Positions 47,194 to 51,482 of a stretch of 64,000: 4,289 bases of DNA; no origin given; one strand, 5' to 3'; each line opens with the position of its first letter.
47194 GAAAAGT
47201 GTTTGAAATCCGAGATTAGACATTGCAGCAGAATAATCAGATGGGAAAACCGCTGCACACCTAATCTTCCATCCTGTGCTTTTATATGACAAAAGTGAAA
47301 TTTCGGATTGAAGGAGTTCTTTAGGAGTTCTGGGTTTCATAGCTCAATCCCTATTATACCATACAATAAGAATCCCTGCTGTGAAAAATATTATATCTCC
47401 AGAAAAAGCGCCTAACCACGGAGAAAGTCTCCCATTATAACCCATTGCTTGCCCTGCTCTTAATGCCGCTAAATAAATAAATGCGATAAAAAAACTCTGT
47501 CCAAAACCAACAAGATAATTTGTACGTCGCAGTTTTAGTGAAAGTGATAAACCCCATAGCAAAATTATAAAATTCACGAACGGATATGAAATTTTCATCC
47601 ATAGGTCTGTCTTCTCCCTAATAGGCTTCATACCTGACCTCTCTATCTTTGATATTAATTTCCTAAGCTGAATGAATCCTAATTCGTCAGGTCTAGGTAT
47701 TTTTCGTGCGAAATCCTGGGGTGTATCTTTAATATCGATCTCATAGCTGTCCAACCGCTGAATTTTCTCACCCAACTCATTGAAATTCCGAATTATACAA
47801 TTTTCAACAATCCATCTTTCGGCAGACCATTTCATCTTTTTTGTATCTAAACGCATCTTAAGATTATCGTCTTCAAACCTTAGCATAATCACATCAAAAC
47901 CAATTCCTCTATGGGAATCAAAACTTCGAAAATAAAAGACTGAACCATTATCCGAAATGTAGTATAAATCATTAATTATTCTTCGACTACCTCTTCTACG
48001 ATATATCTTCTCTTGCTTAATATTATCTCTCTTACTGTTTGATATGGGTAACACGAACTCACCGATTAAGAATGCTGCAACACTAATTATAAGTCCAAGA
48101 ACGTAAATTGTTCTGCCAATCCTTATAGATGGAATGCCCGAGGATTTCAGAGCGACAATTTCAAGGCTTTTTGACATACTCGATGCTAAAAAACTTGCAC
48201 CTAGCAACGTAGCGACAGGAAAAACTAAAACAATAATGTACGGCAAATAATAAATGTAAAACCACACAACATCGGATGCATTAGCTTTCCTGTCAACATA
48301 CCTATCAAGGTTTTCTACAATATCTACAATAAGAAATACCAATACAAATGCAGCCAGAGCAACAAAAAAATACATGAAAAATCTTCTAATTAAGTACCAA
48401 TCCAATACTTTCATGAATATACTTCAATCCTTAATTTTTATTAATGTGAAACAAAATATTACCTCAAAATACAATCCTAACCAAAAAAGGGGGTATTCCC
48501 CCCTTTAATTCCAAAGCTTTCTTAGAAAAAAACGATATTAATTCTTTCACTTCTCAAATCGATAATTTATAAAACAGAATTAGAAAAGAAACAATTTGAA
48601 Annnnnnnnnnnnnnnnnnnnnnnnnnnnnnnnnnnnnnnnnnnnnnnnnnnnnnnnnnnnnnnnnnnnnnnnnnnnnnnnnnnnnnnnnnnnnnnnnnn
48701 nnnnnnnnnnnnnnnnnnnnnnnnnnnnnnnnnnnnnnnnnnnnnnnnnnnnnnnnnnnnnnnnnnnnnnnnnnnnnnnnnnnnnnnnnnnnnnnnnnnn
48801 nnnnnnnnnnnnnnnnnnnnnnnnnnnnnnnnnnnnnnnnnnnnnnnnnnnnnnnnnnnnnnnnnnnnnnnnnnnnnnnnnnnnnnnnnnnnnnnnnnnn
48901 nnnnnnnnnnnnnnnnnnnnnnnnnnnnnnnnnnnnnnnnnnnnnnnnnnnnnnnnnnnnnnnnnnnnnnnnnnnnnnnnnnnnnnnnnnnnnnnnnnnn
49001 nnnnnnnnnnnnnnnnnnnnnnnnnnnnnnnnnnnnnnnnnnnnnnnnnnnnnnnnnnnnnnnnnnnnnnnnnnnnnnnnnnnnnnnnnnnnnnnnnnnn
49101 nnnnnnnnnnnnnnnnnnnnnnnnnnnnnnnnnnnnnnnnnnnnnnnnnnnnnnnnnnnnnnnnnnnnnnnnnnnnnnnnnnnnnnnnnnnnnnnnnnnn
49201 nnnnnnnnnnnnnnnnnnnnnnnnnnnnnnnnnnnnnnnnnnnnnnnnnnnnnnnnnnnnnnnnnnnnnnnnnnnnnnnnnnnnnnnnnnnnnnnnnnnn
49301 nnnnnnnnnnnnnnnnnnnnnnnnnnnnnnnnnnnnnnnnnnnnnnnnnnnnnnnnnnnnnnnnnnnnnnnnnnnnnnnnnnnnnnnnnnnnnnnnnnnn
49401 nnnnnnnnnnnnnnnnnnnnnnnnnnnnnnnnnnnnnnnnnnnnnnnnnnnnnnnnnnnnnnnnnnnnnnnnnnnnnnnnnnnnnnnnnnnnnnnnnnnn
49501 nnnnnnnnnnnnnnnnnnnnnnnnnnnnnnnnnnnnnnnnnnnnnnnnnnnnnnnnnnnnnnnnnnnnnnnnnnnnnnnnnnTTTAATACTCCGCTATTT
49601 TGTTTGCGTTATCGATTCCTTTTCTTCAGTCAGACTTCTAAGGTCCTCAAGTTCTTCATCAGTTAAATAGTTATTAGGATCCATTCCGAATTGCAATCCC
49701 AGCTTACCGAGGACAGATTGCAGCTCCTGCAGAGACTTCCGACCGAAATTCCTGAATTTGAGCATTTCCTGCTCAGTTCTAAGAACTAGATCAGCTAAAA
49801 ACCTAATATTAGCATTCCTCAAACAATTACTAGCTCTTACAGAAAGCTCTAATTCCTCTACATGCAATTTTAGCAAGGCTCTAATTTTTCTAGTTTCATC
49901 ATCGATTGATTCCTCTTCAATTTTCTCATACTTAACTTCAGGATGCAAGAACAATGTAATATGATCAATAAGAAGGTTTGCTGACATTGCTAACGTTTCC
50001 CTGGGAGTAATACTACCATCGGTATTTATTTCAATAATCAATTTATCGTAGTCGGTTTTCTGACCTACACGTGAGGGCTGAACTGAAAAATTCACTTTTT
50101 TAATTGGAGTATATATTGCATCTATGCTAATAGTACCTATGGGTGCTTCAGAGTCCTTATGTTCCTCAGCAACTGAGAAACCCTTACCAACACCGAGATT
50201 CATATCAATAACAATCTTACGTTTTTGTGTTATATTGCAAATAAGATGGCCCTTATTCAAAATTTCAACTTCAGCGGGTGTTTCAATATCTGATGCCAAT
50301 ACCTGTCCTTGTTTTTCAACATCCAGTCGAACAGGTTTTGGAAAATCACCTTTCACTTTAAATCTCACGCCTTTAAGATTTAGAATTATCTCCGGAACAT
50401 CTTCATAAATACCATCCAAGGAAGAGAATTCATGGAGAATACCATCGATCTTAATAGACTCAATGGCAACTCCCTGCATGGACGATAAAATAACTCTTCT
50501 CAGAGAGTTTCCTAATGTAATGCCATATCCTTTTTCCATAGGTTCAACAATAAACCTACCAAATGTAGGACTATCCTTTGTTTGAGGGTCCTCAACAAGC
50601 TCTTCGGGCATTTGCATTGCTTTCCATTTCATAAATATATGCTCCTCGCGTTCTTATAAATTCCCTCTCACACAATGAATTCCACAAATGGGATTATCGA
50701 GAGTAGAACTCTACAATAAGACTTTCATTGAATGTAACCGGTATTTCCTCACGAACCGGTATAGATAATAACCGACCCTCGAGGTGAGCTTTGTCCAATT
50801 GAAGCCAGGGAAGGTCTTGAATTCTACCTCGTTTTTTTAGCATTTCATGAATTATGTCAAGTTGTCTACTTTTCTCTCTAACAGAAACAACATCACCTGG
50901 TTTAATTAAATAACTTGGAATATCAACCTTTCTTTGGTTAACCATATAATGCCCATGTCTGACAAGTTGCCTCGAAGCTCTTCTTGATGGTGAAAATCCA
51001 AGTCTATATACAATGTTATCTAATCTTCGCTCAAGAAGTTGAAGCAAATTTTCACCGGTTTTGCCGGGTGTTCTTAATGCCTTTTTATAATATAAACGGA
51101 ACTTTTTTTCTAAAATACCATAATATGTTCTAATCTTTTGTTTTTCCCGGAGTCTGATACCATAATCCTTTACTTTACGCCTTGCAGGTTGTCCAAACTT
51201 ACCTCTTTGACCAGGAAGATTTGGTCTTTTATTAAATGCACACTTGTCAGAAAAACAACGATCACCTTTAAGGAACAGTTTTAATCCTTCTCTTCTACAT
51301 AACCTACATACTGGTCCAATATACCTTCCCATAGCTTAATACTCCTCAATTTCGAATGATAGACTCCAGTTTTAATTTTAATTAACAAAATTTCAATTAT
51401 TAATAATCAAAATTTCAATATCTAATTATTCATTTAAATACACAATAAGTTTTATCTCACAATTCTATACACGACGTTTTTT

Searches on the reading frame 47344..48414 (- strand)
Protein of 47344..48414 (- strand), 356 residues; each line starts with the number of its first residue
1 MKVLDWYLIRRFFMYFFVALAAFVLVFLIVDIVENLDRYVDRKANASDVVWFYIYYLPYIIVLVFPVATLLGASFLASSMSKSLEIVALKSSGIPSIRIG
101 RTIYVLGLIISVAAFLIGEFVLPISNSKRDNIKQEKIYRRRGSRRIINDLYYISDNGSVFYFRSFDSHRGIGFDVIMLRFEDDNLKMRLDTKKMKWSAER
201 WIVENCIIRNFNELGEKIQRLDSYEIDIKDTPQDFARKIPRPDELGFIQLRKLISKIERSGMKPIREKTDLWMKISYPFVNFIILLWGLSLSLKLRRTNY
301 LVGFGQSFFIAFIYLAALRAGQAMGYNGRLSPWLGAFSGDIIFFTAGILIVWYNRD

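Call 84: search_protein_families(library=pfam, proteins=[window:47344-48414:-], max_evalue=0.00001)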
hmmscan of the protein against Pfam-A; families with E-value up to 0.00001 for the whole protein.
window:47344-48414:- (356 aa): 1 family
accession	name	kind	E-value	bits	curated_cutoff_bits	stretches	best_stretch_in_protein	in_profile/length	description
PF03739.19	LptF_LptG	-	1.3e-75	255.1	27.9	1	6-352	1-352/353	Lipopolysaccharide export system permease LptF/LptG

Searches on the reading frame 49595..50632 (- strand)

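Call 84: search_protein_families(library=pfam, proteins=[window:49595-50632:-], max_evalue=0.00001)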
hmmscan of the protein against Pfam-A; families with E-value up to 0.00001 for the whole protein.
window:49595-50632:- (345 aa): 3 families
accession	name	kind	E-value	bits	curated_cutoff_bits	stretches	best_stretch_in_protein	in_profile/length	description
PF01000.31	RNA_pol_A_bac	-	2.3e-27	96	33.9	1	60-175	1-119/119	RNA polymerase Rpb3/RpoA insert domain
PF03118.21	RNA_pol_A_CTD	-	2.9e-24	85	23.8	1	246-309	3-66/67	Bacterial RNA polymerase, alpha chain C terminal domain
PF01193.29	RNA_pol_L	-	3.4e-23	81.6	24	1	30-224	1-73/74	RNA polymerase Rpb3/Rpb11 dimerisation domain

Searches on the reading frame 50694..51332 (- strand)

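Call 84: search_protein_families(library=pfam, proteins=[window:50694-51332:-], max_evalue=0.00001)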
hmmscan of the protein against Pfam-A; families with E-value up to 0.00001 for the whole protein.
window:50694-51332:- (212 aa): 2 families
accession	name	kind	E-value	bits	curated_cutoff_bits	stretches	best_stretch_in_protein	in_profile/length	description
PF00163.24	Ribosomal_S4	-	1.9e-31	109.1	23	1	3-101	1-95/95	Ribosomal protein S4/S9 N-terminal domain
PF01479.30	S4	-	1e-17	64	22.8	1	102-149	1-48/48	S4 domain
